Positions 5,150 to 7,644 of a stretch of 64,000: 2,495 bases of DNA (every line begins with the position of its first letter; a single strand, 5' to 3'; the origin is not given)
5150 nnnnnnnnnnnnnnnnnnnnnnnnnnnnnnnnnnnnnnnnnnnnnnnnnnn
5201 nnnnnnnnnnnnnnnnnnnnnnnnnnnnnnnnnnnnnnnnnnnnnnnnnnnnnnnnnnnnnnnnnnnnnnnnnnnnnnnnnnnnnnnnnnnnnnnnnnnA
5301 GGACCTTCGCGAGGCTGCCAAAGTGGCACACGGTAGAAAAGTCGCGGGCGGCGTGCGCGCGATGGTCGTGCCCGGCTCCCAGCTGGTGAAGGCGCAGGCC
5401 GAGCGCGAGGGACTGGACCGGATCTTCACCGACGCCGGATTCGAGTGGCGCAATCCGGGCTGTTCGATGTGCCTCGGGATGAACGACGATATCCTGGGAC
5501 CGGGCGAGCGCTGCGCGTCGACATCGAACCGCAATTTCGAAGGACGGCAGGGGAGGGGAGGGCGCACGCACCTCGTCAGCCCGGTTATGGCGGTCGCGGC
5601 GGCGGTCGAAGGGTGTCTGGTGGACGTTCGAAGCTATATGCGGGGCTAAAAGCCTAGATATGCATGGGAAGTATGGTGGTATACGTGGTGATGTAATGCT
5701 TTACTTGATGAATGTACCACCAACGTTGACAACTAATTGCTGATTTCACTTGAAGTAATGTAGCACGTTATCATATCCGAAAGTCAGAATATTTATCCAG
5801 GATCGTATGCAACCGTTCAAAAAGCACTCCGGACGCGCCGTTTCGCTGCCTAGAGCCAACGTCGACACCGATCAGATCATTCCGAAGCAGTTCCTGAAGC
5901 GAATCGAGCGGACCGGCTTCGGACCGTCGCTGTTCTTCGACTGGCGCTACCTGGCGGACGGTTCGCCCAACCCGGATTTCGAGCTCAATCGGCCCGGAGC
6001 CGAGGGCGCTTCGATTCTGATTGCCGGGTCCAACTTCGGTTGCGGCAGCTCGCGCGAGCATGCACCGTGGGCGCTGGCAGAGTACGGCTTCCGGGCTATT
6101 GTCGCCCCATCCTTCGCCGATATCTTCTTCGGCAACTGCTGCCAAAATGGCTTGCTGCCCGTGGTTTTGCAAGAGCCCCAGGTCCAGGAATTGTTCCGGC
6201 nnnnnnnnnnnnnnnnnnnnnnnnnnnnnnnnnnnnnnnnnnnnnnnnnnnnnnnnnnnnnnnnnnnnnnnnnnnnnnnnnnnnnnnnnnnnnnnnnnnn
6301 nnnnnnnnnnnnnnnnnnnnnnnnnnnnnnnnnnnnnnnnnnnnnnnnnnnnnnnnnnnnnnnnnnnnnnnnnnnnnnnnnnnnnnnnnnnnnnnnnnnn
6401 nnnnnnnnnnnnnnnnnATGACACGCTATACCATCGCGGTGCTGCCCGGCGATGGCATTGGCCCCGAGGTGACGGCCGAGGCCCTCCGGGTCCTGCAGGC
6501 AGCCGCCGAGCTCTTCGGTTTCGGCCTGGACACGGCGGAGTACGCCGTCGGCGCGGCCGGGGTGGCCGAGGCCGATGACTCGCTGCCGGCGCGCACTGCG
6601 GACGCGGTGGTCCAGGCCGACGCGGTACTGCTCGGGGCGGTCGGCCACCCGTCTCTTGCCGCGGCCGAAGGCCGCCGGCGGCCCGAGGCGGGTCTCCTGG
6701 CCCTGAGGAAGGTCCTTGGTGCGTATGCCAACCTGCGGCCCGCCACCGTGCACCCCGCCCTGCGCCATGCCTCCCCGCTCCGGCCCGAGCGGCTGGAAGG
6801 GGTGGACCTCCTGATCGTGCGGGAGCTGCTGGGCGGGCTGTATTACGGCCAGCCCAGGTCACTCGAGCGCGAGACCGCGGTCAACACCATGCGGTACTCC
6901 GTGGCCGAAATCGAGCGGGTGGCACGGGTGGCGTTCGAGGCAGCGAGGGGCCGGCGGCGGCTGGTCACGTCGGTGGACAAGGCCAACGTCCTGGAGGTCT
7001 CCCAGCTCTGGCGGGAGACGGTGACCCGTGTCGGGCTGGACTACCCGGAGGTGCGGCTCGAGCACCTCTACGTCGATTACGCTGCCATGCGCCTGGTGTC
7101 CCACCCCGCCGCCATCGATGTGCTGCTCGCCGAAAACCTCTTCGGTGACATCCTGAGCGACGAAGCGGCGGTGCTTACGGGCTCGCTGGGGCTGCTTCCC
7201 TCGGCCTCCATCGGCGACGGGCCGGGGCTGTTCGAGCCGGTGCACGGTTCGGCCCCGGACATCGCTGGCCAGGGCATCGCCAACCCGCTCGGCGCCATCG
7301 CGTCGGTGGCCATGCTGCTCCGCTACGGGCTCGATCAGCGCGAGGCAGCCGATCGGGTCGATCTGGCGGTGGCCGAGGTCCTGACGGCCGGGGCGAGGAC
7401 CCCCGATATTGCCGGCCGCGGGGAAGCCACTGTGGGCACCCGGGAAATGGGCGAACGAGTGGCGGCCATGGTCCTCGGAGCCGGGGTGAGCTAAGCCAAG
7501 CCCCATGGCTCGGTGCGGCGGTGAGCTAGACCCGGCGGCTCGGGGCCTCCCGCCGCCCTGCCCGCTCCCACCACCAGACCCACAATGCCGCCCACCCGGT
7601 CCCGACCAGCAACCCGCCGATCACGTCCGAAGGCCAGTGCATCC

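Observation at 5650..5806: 157-bp AT-rich foreign-looking insertion splitting leuC from leuD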

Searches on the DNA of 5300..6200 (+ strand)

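Call 5: search_rna_families(source=window, start=5300, end=6200, threshold=evalue, max_evalue=10)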
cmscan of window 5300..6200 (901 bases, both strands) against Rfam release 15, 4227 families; matches with E-value up to 10: 2.
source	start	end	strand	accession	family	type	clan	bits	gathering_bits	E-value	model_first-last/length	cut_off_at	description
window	5366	5408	+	RF00247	MIR160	Gene; miRNA;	-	15.6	48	3.4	1-90/90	no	mir-160 microRNA precursor family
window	5535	5582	-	RF01151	snoU82P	Gene; snRNA; snoRNA; CD-box;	-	10.8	42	6.2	1-55/55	no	Small nucleolar RNA U82P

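Call 76: search_dna_similar(query=window:5645-5810:+, collection=plasmids, mode=distant, max_evalue=0.01, max_rows=5)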
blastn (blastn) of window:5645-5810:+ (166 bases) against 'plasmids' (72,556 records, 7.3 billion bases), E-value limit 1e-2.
No match.

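Call 77: search_dna_similar(query=window:5645-5810:+, collection=phages, mode=distant, max_evalue=0.01, max_rows=5)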
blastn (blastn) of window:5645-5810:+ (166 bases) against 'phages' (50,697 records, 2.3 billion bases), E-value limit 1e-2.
No match.

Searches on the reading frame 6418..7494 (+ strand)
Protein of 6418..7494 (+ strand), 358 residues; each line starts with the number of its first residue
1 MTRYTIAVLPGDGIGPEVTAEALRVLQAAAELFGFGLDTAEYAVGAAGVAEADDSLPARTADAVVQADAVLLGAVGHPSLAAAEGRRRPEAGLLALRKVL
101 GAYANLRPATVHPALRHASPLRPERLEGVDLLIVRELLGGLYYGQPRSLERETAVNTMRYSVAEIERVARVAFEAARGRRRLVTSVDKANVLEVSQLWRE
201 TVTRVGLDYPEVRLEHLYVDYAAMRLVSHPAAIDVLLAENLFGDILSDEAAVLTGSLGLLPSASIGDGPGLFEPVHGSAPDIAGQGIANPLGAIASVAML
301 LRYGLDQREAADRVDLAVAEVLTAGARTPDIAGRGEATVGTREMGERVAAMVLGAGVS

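Call 4: search_protein_families(library=ncbifam, proteins=[window:6418-7494:+])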
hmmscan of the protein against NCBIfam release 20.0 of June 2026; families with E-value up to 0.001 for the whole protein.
window:6418-7494:+ (358 aa): 16 families
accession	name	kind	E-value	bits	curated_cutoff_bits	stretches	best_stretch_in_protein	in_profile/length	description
TIGR00169.1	leuB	equivalog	5.7e-135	449.8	353.2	1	6-347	2-348/349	3-isopropylmalate dehydrogenase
NF002898.0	PRK03437.1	equivalog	5.5e-82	275.8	393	1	3-352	4-345/347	3-isopropylmalate dehydrogenase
TIGR02088.1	LEU3_arch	subfamily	3.9e-80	269.5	409.8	1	6-336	1-315/324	isopropylmalate/isohomocitrate dehydrogenases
NF040626.1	AksF2_Meth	equivalog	4.3e-75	253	540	1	4-348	2-326/333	homoisocitrate dehydrogenase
NF040619.1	AksF_Meth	equivalog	5.3e-73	246.1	500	1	5-334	3-333/343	homoisocitrate dehydrogenase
TIGR02089.1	TTC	equivalog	2.8e-72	243.6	470.4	1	1-344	1-348/352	tartrate dehydrogenase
NF006048.0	PRK08194.1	equivalog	3.3e-64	217.2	501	1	1-348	1-349/352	tartrate dehydrogenase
NF006529.0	PRK08997.1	equivalog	4e-63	213.4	510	1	1-345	1-332/335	isocitrate dehydrogenase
NF006673.0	PRK09222.1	equivalog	1.8e-61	208.6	509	1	3-349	4-338/482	NADP-dependent isocitrate dehydrogenase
NF040855.1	iso_homocit_dh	equivalog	2.3e-58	198.1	680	1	4-338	2-309/345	isocitrate--homoisocitrate dehydrogenase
TIGR02924.1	ICDH_alpha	equivalog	8.2e-52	176.8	561.35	1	6-350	3-335/473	isocitrate dehydrogenase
TIGR00175.1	mito_nad_idh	equivalog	6.3e-46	157.1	432.4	1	2-339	2-325/334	isocitrate dehydrogenase (NAD(+))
NF005036.0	PRK06451.1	equivalog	9.1e-34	116.9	484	2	220-348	276-404/412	NADP-dependent isocitrate dehydrogenase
TIGR00183.1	prok_nadp_idh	equivalog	1.9e-27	96.1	567.3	2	220-348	283-412/417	isocitrate dehydrogenase (NADP(+))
NF005425.0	PRK07006.1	equivalog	1.1e-20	73.8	490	1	225-332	288-394/416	NADP-dependent isocitrate dehydrogenase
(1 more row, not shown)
